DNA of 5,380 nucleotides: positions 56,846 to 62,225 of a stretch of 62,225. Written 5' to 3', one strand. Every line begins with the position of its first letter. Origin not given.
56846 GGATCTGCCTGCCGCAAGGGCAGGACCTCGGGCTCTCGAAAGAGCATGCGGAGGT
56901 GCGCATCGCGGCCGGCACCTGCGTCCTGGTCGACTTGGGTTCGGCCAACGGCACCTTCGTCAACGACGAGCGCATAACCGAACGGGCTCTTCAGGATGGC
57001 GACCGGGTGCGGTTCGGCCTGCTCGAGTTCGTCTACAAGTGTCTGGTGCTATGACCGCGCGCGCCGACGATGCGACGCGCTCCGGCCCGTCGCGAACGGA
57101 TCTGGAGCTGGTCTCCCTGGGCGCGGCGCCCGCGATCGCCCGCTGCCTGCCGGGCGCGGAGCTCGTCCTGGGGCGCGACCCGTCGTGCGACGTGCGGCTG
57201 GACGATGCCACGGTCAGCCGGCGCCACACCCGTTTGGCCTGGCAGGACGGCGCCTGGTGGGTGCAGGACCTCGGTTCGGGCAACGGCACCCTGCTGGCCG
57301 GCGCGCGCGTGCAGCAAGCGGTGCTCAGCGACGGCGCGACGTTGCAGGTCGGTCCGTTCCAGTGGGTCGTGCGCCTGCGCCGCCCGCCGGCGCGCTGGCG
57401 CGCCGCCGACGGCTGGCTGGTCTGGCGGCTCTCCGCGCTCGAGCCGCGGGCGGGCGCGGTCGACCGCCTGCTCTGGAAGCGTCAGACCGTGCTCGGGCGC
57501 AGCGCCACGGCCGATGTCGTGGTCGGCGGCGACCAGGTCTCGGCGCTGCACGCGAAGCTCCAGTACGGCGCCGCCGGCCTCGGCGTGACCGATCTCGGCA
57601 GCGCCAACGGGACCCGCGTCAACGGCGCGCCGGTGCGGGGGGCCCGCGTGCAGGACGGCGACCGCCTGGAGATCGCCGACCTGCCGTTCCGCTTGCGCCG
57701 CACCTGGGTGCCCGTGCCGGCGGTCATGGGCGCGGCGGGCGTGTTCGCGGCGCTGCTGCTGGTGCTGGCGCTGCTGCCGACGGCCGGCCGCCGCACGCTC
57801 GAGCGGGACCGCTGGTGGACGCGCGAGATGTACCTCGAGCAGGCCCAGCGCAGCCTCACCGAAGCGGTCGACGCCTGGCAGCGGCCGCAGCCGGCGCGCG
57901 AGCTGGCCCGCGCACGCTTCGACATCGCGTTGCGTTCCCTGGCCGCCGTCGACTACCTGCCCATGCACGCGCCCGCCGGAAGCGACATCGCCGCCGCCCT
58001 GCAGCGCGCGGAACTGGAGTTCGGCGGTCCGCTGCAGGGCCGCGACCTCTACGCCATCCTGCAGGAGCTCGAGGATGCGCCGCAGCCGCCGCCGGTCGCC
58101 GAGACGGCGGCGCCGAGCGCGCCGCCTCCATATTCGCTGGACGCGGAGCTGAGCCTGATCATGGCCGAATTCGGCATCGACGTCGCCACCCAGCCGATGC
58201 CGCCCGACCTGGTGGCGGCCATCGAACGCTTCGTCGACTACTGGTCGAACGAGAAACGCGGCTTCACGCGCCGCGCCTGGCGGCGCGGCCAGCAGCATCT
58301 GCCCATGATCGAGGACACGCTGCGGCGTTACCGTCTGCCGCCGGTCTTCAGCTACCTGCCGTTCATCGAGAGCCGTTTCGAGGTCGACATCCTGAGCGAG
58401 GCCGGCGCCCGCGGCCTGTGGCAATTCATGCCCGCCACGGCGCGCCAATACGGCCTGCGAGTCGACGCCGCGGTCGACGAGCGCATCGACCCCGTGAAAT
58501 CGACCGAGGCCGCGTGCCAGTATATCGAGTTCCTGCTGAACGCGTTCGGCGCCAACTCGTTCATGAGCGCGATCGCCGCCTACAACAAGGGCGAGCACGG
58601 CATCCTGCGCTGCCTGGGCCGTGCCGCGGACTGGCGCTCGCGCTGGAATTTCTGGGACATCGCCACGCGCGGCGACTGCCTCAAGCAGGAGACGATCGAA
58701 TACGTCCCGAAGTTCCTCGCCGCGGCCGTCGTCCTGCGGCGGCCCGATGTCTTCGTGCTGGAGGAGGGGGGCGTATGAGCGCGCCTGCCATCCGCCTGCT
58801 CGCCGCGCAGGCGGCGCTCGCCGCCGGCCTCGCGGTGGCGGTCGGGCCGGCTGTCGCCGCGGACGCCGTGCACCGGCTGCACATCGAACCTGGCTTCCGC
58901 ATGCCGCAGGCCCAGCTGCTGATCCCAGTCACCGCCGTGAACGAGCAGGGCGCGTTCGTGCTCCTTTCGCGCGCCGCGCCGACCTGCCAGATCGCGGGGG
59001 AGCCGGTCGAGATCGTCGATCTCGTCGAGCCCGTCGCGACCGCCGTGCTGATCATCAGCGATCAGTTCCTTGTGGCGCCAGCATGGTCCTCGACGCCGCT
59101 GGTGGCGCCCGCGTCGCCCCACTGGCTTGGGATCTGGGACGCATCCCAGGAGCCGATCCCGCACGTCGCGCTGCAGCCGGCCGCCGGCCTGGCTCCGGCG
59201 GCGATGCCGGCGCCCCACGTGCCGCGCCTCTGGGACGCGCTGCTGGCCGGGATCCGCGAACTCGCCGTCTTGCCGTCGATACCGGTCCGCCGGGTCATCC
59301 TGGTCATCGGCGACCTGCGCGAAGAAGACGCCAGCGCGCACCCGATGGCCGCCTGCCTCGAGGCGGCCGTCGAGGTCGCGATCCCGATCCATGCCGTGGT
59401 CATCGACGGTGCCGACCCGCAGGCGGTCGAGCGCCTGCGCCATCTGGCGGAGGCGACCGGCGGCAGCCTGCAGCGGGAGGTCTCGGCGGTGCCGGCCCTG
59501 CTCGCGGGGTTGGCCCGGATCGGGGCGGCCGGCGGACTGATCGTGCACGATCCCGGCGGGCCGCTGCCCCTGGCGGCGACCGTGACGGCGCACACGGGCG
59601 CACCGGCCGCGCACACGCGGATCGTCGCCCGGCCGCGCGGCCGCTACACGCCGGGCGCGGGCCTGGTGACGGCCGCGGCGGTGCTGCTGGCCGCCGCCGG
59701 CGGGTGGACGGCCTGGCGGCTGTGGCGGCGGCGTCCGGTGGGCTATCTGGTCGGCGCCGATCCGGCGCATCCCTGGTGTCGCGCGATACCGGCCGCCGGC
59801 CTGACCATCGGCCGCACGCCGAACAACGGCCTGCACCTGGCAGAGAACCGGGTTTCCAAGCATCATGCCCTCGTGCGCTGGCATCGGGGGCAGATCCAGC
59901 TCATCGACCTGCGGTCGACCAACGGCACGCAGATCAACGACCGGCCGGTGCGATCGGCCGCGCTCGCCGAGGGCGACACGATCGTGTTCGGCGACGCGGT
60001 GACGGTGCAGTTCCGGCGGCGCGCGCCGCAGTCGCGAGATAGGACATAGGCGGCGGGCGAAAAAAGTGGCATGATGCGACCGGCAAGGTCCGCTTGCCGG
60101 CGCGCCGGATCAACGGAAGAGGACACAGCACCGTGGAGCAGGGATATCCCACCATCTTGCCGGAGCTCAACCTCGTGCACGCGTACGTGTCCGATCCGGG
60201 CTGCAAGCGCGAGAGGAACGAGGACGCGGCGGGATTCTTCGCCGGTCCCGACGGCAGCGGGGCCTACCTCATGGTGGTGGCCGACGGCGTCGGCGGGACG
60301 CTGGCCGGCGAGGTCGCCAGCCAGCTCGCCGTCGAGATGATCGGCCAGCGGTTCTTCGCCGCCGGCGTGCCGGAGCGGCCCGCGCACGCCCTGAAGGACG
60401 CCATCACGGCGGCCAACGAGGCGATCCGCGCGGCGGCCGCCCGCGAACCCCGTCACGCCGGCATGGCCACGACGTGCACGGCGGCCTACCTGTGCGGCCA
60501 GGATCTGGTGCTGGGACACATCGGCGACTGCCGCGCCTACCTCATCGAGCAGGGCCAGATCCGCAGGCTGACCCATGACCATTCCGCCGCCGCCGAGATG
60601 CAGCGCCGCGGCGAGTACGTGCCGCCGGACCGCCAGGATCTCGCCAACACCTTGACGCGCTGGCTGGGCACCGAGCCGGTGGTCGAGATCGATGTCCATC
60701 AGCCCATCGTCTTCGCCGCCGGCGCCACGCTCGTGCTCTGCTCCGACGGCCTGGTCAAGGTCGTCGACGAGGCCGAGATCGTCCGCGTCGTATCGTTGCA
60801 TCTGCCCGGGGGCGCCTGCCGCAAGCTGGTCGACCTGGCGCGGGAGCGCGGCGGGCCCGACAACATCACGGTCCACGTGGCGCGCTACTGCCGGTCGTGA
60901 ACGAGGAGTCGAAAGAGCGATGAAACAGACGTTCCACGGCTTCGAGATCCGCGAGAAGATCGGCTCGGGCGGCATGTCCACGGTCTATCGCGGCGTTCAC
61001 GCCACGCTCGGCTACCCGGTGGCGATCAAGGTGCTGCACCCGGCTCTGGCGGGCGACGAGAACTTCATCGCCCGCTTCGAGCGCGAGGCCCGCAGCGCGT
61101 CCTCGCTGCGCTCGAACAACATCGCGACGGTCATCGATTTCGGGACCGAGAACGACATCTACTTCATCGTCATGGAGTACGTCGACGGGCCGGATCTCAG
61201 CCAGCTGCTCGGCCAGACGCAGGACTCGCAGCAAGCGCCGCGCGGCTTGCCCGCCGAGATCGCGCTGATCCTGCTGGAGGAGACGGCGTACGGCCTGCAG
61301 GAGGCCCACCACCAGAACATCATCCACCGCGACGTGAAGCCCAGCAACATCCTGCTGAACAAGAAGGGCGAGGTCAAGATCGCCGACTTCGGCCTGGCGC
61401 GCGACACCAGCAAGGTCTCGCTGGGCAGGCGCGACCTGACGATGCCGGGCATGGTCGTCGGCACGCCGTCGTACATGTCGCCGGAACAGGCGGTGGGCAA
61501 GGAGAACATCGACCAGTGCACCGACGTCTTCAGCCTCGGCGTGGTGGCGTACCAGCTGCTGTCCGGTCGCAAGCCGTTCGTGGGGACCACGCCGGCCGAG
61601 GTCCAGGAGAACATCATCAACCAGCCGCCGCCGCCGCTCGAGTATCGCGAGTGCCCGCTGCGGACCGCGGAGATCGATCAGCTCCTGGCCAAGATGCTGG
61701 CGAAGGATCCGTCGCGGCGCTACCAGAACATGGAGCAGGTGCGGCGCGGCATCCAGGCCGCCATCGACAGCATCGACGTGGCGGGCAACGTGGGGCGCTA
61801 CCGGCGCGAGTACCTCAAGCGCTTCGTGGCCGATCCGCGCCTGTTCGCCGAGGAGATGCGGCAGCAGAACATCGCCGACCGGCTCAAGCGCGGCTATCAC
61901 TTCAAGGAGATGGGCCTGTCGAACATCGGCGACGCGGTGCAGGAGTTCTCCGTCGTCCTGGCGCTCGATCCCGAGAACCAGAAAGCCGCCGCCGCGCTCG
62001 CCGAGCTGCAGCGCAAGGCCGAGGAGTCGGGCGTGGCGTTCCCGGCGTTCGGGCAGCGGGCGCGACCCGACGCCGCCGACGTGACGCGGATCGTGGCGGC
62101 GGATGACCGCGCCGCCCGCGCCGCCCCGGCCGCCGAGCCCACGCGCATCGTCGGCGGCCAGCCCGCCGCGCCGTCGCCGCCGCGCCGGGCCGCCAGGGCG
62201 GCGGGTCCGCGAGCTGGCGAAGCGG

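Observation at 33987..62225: Complete T6SS tail/baseplate-wedge locus with no visible tssJ, tssK, tssL or tssM, but a membrane-anchored FHA module instead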

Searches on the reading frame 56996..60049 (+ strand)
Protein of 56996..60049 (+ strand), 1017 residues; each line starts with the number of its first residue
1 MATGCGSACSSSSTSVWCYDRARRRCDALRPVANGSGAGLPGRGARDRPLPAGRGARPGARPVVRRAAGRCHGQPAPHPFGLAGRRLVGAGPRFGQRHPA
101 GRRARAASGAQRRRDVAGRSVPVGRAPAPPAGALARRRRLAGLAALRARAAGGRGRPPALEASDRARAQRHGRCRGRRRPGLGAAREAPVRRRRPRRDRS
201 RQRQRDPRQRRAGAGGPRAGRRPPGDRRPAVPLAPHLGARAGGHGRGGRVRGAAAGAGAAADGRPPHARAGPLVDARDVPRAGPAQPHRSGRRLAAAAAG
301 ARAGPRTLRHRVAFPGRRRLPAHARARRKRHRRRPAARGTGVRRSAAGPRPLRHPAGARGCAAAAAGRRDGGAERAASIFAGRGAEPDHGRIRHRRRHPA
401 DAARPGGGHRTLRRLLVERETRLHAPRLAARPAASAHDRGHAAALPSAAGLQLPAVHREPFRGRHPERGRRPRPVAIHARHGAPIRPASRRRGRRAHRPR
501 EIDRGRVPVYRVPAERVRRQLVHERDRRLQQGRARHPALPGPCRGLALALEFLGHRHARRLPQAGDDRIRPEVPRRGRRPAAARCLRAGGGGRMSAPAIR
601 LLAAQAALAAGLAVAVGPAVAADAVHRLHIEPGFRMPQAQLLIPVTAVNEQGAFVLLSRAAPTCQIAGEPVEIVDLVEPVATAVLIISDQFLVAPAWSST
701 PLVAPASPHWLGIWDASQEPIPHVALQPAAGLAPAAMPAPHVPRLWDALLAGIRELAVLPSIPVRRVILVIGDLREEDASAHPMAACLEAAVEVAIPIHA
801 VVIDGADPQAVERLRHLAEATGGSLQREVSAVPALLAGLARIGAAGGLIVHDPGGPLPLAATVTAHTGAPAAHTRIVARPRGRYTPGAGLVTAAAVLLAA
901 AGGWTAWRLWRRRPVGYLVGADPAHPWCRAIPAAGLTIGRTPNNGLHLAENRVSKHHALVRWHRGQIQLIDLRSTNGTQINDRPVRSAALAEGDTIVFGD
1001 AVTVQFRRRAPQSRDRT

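Call 4: search_protein_families(library=pfam, proteins=[window:56996-60049:+], max_evalue=0.01)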
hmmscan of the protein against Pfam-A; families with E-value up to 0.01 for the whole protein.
window:56996-60049:+ (1017 aa): 2 families
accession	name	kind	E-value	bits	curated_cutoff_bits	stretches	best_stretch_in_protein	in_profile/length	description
PF00498.31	FHA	-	6.2e-16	59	20.7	1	937-999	2-67/67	FHA domain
PF16697.10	Yop-YscD_cpl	-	5.6e-06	27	33.2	1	936-1001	19-86/94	Inner membrane component of T3SS, cytoplasmic domain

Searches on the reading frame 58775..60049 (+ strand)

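Call 35: search_protein_families(library=pfam, proteins=[window:58790-60049:+], max_evalue=0.001)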
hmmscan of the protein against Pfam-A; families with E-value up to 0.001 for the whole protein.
window:58790-60049:+ (419 aa): 2 families
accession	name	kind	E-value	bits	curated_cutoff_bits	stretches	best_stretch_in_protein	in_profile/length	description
PF00498.31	FHA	-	2.1e-16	60.6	20.7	1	339-401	2-67/67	FHA domain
PF16697.10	Yop-YscD_cpl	-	1.6e-06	28.7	33.2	1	338-403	19-86/94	Inner membrane component of T3SS, cytoplasmic domain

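Call 36: search_protein_families(library=ncbifam, proteins=[window:58790-60049:+], max_evalue=0.001)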
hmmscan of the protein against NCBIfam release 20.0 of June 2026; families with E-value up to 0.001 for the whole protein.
window:58790-60049:+ (419 aa): 6 families
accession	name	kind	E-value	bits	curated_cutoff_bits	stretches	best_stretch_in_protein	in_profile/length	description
NF041660.2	oxygluDhInhib_OdhI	equivalog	4e-09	36.4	200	1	338-402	58-122/130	oxoglutarate dehydrogenase inhibitor Odhl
TIGR03354.1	VI_FHA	hypoth_equivalog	4.7e-09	36.5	120.25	1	333-406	21-101/420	type VI secretion system-associated FHA domain protein TagH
NF052573.1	HisKinEspAMyxo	equivalog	6.7e-09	34.3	1400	1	339-411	49-122/755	serine histidine kinase EspA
NF049868.1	FhaB_Rv0019c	equivalog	9.8e-09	35.4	125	1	336-401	86-152/158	FHA domain-containing protein FhaB/FipA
NF033760.1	gliding_GltG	equivalog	3.2e-07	29.3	650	1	339-403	27-92/650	adventurous gliding motility protein GltG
NF052403.1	ESX1TransRegEspM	equivalog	0.00056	18.9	550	1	338-403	31-95/367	ESX-1 type VII secretion system transcriptional regulator EspM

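Call 50: search_protein_families(library=pfam, proteins=[window:58775-60049:+], max_evalue=5)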
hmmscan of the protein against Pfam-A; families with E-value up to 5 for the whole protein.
window:58775-60049:+ (424 aa): 4 families
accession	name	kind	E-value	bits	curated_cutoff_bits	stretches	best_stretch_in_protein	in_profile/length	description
PF00498.31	FHA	-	2.1e-16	60.5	20.7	1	344-406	2-67/67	FHA domain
PF16697.10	Yop-YscD_cpl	-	1.6e-06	28.7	33.2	1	343-408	19-86/94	Inner membrane component of T3SS, cytoplasmic domain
PF02875.26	Mur_ligase_C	-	0.093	14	28.4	1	154-237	26-99/127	Mur ligase, glutamate ligase domain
PF04412.18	AcnX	-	0.27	10.3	31.5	1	345-364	167-186/400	Aconitase X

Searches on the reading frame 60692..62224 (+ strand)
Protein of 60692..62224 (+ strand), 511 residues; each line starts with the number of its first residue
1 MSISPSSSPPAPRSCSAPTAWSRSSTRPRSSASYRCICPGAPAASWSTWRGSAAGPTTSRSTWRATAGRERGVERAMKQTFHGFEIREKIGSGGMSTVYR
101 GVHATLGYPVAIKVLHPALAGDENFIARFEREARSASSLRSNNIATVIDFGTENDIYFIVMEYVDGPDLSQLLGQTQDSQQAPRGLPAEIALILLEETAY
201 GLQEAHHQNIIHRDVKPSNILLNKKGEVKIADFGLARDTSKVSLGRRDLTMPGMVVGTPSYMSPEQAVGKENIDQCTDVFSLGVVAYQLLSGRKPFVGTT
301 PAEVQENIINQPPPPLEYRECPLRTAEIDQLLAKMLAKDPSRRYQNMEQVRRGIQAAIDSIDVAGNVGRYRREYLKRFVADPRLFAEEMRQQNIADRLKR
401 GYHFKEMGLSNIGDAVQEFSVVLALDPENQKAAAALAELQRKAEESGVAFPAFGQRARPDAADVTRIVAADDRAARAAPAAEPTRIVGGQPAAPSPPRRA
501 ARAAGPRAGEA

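Call 4: search_protein_families(library=pfam, proteins=[window:60692-62224:+], max_evalue=0.01)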
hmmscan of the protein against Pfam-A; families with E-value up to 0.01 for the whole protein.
window:60692-62224:+ (511 aa): 5 families
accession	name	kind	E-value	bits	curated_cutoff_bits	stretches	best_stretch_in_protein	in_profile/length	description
PF00069.31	Pkinase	-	7.8e-50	170.1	31.7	1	84-348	1-256/263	Protein kinase domain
PF07714.23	PK_Tyr_Ser-Thr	-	1.4e-33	116.8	23.1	1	85-345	2-250/258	Protein tyrosine and serine/threonine kinase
PF03109.22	ABC1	-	2.2e-10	40.5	22.9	1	158-240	144-218/244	ABC1 atypical kinase-like domain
PF14531.12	Kinase-like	-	2e-05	24.4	25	1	203-343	159-289/289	Kinase-like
PF01636.29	APH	-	0.0007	19.9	23.2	0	194-236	154-197/239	Phosphotransferase enzyme family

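Call 50: search_protein_families(library=pfam, proteins=[window:60920-62224:+], max_evalue=5)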
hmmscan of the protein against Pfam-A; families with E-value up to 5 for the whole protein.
window:60920-62224:+ (435 aa): 10 families
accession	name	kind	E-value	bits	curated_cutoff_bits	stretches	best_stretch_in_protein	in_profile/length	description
PF00069.31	Pkinase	-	5e-50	170.8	31.7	1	8-272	1-256/263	Protein kinase domain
PF07714.23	PK_Tyr_Ser-Thr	-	8.7e-34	117.4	23.1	1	9-269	2-250/258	Protein tyrosine and serine/threonine kinase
PF03109.22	ABC1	-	1.4e-09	37.9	22.9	2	82-164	144-218/244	ABC1 atypical kinase-like domain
PF14531.12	Kinase-like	-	1.5e-05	24.9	25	1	127-267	159-289/289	Kinase-like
PF01636.29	APH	-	0.00037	20.8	23.2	1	107-160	141-197/239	Phosphotransferase enzyme family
PF07387.17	Seadorna_VP7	-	0.018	14.6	20.3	1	126-157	154-187/308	Seadornavirus VP7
PF12330.14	Haspin_kinase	-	0.018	14.5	25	1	72-163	175-256/364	Haspin like kinase domain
PF17667.7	Pkinase_fungal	-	0.034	13.3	24.1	1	119-187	292-361/387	Fungal protein kinase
PF14559.12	TPR_19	-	0.04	14.7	25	1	335-366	6-37/68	Tetratricopeptide repeat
PF06293.20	Kdo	-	0.1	12.4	21.3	1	83-156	94-165/207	Lipopolysaccharide kinase (Kdo/WaaP) family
